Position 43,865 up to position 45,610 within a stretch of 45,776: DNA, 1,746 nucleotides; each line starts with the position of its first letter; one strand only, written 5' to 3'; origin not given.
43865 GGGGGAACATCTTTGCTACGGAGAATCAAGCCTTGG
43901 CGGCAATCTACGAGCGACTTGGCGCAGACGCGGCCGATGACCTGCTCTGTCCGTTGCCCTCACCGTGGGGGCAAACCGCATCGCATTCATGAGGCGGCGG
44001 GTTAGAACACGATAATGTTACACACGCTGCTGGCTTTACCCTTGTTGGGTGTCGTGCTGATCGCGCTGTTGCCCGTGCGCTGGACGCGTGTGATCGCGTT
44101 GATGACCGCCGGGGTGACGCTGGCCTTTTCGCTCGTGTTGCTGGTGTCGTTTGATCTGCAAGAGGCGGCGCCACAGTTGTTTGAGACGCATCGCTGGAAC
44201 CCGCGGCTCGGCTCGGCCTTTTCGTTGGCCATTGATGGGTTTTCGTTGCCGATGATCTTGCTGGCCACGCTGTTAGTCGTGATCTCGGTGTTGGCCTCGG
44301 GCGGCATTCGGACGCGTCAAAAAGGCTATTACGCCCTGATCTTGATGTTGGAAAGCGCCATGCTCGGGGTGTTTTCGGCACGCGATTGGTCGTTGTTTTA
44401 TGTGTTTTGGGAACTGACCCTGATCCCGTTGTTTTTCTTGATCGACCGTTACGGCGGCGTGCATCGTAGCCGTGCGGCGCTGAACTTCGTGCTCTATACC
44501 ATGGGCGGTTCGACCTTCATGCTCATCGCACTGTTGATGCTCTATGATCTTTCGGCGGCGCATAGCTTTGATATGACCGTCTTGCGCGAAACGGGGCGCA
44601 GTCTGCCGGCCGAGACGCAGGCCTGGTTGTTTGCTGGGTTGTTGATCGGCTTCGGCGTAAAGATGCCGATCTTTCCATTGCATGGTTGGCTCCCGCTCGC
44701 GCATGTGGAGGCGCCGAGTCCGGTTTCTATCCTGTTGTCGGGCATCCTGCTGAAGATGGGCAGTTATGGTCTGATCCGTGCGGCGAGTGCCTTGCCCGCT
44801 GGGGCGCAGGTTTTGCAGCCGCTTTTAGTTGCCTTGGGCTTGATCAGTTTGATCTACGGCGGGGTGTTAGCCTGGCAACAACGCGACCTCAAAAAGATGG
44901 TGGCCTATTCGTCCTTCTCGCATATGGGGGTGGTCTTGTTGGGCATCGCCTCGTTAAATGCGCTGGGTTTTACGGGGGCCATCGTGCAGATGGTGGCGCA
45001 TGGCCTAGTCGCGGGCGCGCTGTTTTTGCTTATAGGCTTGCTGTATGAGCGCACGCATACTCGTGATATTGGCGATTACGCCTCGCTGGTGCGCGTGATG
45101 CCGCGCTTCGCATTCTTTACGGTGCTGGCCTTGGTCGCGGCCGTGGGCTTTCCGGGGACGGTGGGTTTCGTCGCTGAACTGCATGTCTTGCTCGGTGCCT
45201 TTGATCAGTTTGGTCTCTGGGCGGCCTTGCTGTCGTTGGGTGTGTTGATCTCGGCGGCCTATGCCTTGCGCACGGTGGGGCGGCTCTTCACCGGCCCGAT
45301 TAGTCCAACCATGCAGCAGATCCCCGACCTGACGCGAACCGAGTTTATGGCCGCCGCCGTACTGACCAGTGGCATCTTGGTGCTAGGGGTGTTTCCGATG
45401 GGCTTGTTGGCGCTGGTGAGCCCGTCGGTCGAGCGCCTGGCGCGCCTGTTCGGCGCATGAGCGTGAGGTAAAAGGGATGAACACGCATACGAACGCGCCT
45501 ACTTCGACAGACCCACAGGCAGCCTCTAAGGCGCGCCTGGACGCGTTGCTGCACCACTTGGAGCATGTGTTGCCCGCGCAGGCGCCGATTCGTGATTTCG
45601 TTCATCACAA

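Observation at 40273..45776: Composite candidate operon: USP, CsoSCA-like protein, insertion-bearing SulP, DabB, DabA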

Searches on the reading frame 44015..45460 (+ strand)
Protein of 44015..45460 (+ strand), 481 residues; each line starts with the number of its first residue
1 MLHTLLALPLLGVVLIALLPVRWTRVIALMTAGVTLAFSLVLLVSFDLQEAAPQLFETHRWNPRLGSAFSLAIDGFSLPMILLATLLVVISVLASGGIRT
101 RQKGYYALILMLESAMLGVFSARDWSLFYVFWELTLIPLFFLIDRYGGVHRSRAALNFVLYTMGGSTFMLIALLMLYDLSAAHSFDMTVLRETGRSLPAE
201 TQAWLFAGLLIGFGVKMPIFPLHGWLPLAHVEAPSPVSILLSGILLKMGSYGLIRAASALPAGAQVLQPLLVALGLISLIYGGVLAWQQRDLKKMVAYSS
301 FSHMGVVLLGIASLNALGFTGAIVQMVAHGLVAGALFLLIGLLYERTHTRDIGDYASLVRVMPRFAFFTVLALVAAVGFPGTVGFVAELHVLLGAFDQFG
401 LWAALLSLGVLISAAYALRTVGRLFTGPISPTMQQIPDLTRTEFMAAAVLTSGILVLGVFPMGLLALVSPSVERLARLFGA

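Call 7: search_protein_families(library=pfam, proteins=[window:44015-45460:+], max_evalue=0.01)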
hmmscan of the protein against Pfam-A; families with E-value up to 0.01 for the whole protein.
window:44015-45460:+ (481 aa): 1 family
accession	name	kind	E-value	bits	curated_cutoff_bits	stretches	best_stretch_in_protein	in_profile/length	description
PF00361.26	Proton_antipo_M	-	4e-67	226.9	21.5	1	122-412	1-293/294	NADH:quinone oxidoreductase/Mrp antiporter, TM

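Call 8: search_protein_families(library=ncbifam, proteins=[window:44015-45460:+], max_evalue=0.01)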
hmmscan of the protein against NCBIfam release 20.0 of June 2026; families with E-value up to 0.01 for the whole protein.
window:44015-45460:+ (481 aa): 72 families (the best 25 are shown)
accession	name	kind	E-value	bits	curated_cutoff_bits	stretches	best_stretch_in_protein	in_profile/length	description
TIGR01972.1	NDH_I_M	subfamily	2.7e-149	497.9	263.8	1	2-476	1-483/486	NADH-quinone oxidoreductase subunit M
NF004501.0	PRK05846.1-5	subfamily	1.3e-120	403.5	598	1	4-476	9-484/492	NADH-quinone oxidoreductase subunit M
NF004500.0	PRK05846.1-4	equivalog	1.7e-120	403.2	550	1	2-475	7-502/525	NADH-quinone oxidoreductase subunit M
NF004499.0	PRK05846.1-3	equivalog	5.6e-119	398.1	585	1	3-477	8-486/502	NADH-quinone oxidoreductase subunit M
NF009212.0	PRK12561.1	subfamily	4.2e-114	382.2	645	1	2-467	9-487/531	NAD(P)H-quinone oxidoreductase subunit 4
NF004505.0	PRK05846.2-5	equivalog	7.7e-114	381.2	700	1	1-477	4-483/508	NADH-quinone oxidoreductase subunit M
NF005060.0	PRK06473.1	equivalog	4.3e-112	375.4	747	1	1-472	1-478/500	NADH-quinone oxidoreductase subunit M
NF005611.0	PRK07363.1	equivalog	3.4e-99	332.7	764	1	1-475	1-481/501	NADH-quinone oxidoreductase subunit M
NF002713.0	PRK02546.1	subfamily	2.7e-97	326.4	827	1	2-475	11-498/533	NAD(P)H-quinone oxidoreductase subunit 4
NF004506.0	PRK05846.2-6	equivalog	5.1e-94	316.3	789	1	25-475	38-489/493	NADH-quinone oxidoreductase subunit M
NF004498.0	PRK05846.1-1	equivalog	1.7e-91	307.5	614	1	2-474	3-495/509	NADH-quinone oxidoreductase subunit M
NF004504.0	PRK05846.2-3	equivalog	7.9e-85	285.8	785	1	23-478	40-496/499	NADH-quinone oxidoreductase subunit M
NF004502.0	PRK05846.2-1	equivalog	4.6e-77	259.9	791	1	6-462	10-484/500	NADH-quinone oxidoreductase subunit M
NF004503.0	PRK05846.2-2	subfamily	4.6e-72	243.8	720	1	62-466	65-480/490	NADH-quinone oxidoreductase subunit M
NF006419.0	PRK08668.1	equivalog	2.4e-56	191.8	617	1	2-469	4-475/613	NADH dehydrogenase subunit M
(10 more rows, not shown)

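Call 30: search_solved_structures(query=window:44015-45460:+, max_evalue=1e-10)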
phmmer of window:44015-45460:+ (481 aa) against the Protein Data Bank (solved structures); distinct sequences matched with E-value up to 1e-10: 85 (the best 60 are shown).
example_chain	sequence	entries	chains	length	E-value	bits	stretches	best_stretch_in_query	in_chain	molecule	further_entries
8qby_M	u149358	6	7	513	7.7e-88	298.9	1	21-476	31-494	NADH dehydrogenase subunit M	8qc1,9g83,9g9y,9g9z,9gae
7ar7_M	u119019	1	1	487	2.4e-85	290.7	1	4-476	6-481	NADH-ubiquinone oxidoreductase chain 4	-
7aqw_M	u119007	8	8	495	2.5e-85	290.6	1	4-476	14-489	NADH-ubiquinone oxidoreductase chain 4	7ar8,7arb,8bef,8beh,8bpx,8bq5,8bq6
7aqq_M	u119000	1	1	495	4.7e-85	289.7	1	4-476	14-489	NADH-ubiquinone oxidoreductase chain 4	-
6hum_D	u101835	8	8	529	6.7e-84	285.9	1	8-466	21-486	NAD(P)H-quinone oxidoreductase chain 4 1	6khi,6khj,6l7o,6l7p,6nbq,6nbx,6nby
7a23_M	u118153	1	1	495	9e-84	285.5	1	4-476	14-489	Nad4m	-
6tjv_D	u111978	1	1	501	2.7e-81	277.3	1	1-465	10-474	NADH dehydrogenase subunit 4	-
8e73_4M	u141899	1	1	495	1.1e-80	275.3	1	4-467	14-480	Nad4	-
7p61_M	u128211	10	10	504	6.4e-75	256.3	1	18-467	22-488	NADH dehydrogenase I subunit M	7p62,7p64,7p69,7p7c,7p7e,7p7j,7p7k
3rko_M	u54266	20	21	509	6.7e-75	256.2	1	18-467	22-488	NADH-QUINONE OXIDOREDUCTASE SUBUNIT M | NADH dehydrogenase I subunit M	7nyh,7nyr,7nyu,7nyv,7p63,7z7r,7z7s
8e9g_M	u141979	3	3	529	1.3e-74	255.3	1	3-477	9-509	NADH-quinone oxidoreductase, M subunit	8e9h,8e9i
7eu3_D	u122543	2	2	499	2.5e-70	241.2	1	4-475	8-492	NAD(P)H-quinone oxidoreductase chain 4, chloroplastic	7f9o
9grx_D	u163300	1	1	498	7.3e-69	236.4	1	2-474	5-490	NAD(P)H-quinone oxidoreductase chain 4, chloroplastic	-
7wff_D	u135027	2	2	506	1.6e-68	235.2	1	6-475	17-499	NAD(P)H-quinone oxidoreductase chain 4, chloroplastic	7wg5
7zm7_4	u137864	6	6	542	6.4e-62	213.5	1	21-465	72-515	NADH-ubiquinone oxidoreductase chain 4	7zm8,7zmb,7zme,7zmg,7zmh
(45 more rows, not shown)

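Call 68: find_encoding_contigs(protein=window:44015-45460:+, flank=10000, max_places=5)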
Protein window:44015-45460:+ (481 aa): 5 contigs read that carry it; 3 places shown.
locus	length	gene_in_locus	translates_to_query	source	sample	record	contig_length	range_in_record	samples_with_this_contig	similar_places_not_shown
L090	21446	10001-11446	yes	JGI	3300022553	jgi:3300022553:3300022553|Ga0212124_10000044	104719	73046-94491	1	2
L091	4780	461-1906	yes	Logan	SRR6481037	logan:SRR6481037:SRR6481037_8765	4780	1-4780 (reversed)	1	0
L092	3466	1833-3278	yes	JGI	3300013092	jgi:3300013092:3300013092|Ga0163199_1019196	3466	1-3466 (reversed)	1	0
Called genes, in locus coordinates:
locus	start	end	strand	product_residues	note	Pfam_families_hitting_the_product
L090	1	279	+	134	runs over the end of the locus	PF06146:PsiE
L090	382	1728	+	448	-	PF02417:Chromate_transp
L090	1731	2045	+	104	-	PF00581:Rhodanese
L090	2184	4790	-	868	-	PF00916:Sulfate_transp, PF01740:STAS, PF00582:Usp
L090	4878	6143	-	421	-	PF03600:CitMHS (weak)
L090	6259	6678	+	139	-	PF00582:Usp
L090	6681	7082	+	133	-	-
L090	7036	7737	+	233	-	-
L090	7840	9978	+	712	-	PF00916:Sulfate_transp, PF01740:STAS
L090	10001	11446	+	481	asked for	PF00361:Proton_antipo_M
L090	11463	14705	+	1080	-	PF10070:DabA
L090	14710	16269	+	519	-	PF00662:Proton_antipo_N, PF00361:Proton_antipo_M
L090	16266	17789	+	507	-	PF00361:Proton_antipo_M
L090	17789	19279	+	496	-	PF00361:Proton_antipo_M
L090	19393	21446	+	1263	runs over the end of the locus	PF12447:DUF3683, PF01565:FAD_binding_4, PF02913:FAD-oxidase_C, PF13183:Fer4_8, PF02754:CCG (faint), PF11880:DUF3400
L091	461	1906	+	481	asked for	PF00361:Proton_antipo_M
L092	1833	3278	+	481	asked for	PF00361:Proton_antipo_M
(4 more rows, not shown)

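Call 79: search_solved_structures(query=L090:14710-16269:+, max_evalue=1e-15)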
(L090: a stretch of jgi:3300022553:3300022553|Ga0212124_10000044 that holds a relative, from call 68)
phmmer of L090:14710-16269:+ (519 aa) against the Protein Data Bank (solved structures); distinct sequences matched with E-value up to 1e-15: 43.
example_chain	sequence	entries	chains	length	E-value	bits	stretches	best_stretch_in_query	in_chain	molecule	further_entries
6hum_F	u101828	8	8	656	8.3e-58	199.7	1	21-374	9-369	NADH dehydrogenase subunit 5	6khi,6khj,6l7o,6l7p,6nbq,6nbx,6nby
4he8_L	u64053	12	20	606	2.6e-51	178.3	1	94-373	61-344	NADH-quinone oxidoreductase subunit 12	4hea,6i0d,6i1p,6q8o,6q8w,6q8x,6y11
9grx_F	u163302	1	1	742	1.7e-50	175.6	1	21-372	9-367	NAD(P)H-quinone oxidoreductase subunit 5, chloroplastic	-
7eu3_F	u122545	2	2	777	7.9e-50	173.4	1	22-373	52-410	NAD(P)H-quinone oxidoreductase subunit F | NADH-plastoquinone oxidoreductase subunit 5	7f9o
7wff_F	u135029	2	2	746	1.3e-48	169.4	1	23-375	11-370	NAD(P)H-quinone oxidoreductase subunit 5, chloroplastic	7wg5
5lnk_L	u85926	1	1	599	2.5e-48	168.4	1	85-373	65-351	Mitochondrial complex I, ND5 subunit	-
6q9b_D5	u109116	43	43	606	2.5e-48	168.4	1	85-373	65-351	NADH-ubiquinone oxidoreductase chain 5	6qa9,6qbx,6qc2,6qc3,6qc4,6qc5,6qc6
9ti4_l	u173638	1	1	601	2.8e-48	168.3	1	88-372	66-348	NADH-ubiquinone oxidoreductase chain 5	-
9cwt_l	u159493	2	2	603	2.8e-48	168.3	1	88-372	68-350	NADH-ubiquinone oxidoreductase chain 5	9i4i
5xtc_l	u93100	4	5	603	3e-48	168.2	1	88-372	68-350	NADH-ubiquinone oxidoreductase chain 5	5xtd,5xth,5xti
8e9g_L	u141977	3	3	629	7.9e-48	166.8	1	38-373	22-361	NADH-quinone oxidoreductase, L subunit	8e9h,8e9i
7zm7_5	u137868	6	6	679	1.2e-47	166.2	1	49-372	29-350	NADH-ubiquinone oxidoreductase chain 5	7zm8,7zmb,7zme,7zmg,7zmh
5cod_L1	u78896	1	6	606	1.2e-47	166.2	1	83-373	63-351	NADH-ubiquinone oxidoreductase chain 5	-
5ldw_L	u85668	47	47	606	1.4e-46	162.6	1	83-373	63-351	NADH-ubiquinone oxidoreductase chain 5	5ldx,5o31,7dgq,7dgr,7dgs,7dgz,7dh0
7v2d_l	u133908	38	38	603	1.5e-46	162.6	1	52-373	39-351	NADH-ubiquinone oxidoreductase chain 5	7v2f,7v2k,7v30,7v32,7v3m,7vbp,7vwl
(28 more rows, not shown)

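Call 82: search_protein_families(library=pfam, proteins=[L090:11463-14705:+, L090:14710-16269:+, L090:16266-17789:+, L090:17789-19279:+], max_evalue=0.001)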
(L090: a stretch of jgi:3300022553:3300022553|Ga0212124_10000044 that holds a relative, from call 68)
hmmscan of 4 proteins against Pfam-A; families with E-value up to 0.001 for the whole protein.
L090:11463-14705:+ (1080 aa): 1 family
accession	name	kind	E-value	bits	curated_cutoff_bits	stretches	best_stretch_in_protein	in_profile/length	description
PF10070.14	DabA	-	1.2e-230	768.4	25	1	26-1023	2-747/747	Probable inorganic carbon transporter subunit DabA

L090:14710-16269:+ (519 aa): 2 families
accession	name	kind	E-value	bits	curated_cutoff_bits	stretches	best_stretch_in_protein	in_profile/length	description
PF00361.26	Proton_antipo_M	-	1e-35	123.8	21.5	1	155-366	2-220/294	NADH:quinone oxidoreductase/Mrp antiporter, TM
PF00662.26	Proton_antipo_N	-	1.2e-09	38.3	24.5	1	88-138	1-51/51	NADH-Ubiquinone oxidoreductase (complex I), chain 5 N-terminus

L090:16266-17789:+ (507 aa): 1 family
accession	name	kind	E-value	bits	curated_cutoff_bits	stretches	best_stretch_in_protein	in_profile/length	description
PF00361.26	Proton_antipo_M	-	2.2e-33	116.2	21.5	1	182-418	44-278/294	NADH:quinone oxidoreductase/Mrp antiporter, TM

L090:17789-19279:+ (496 aa): 1 family
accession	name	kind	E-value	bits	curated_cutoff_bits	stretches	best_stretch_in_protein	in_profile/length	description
PF00361.26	Proton_antipo_M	-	6.3e-61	206.6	21.5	1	134-425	2-293/294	NADH:quinone oxidoreductase/Mrp antiporter, TM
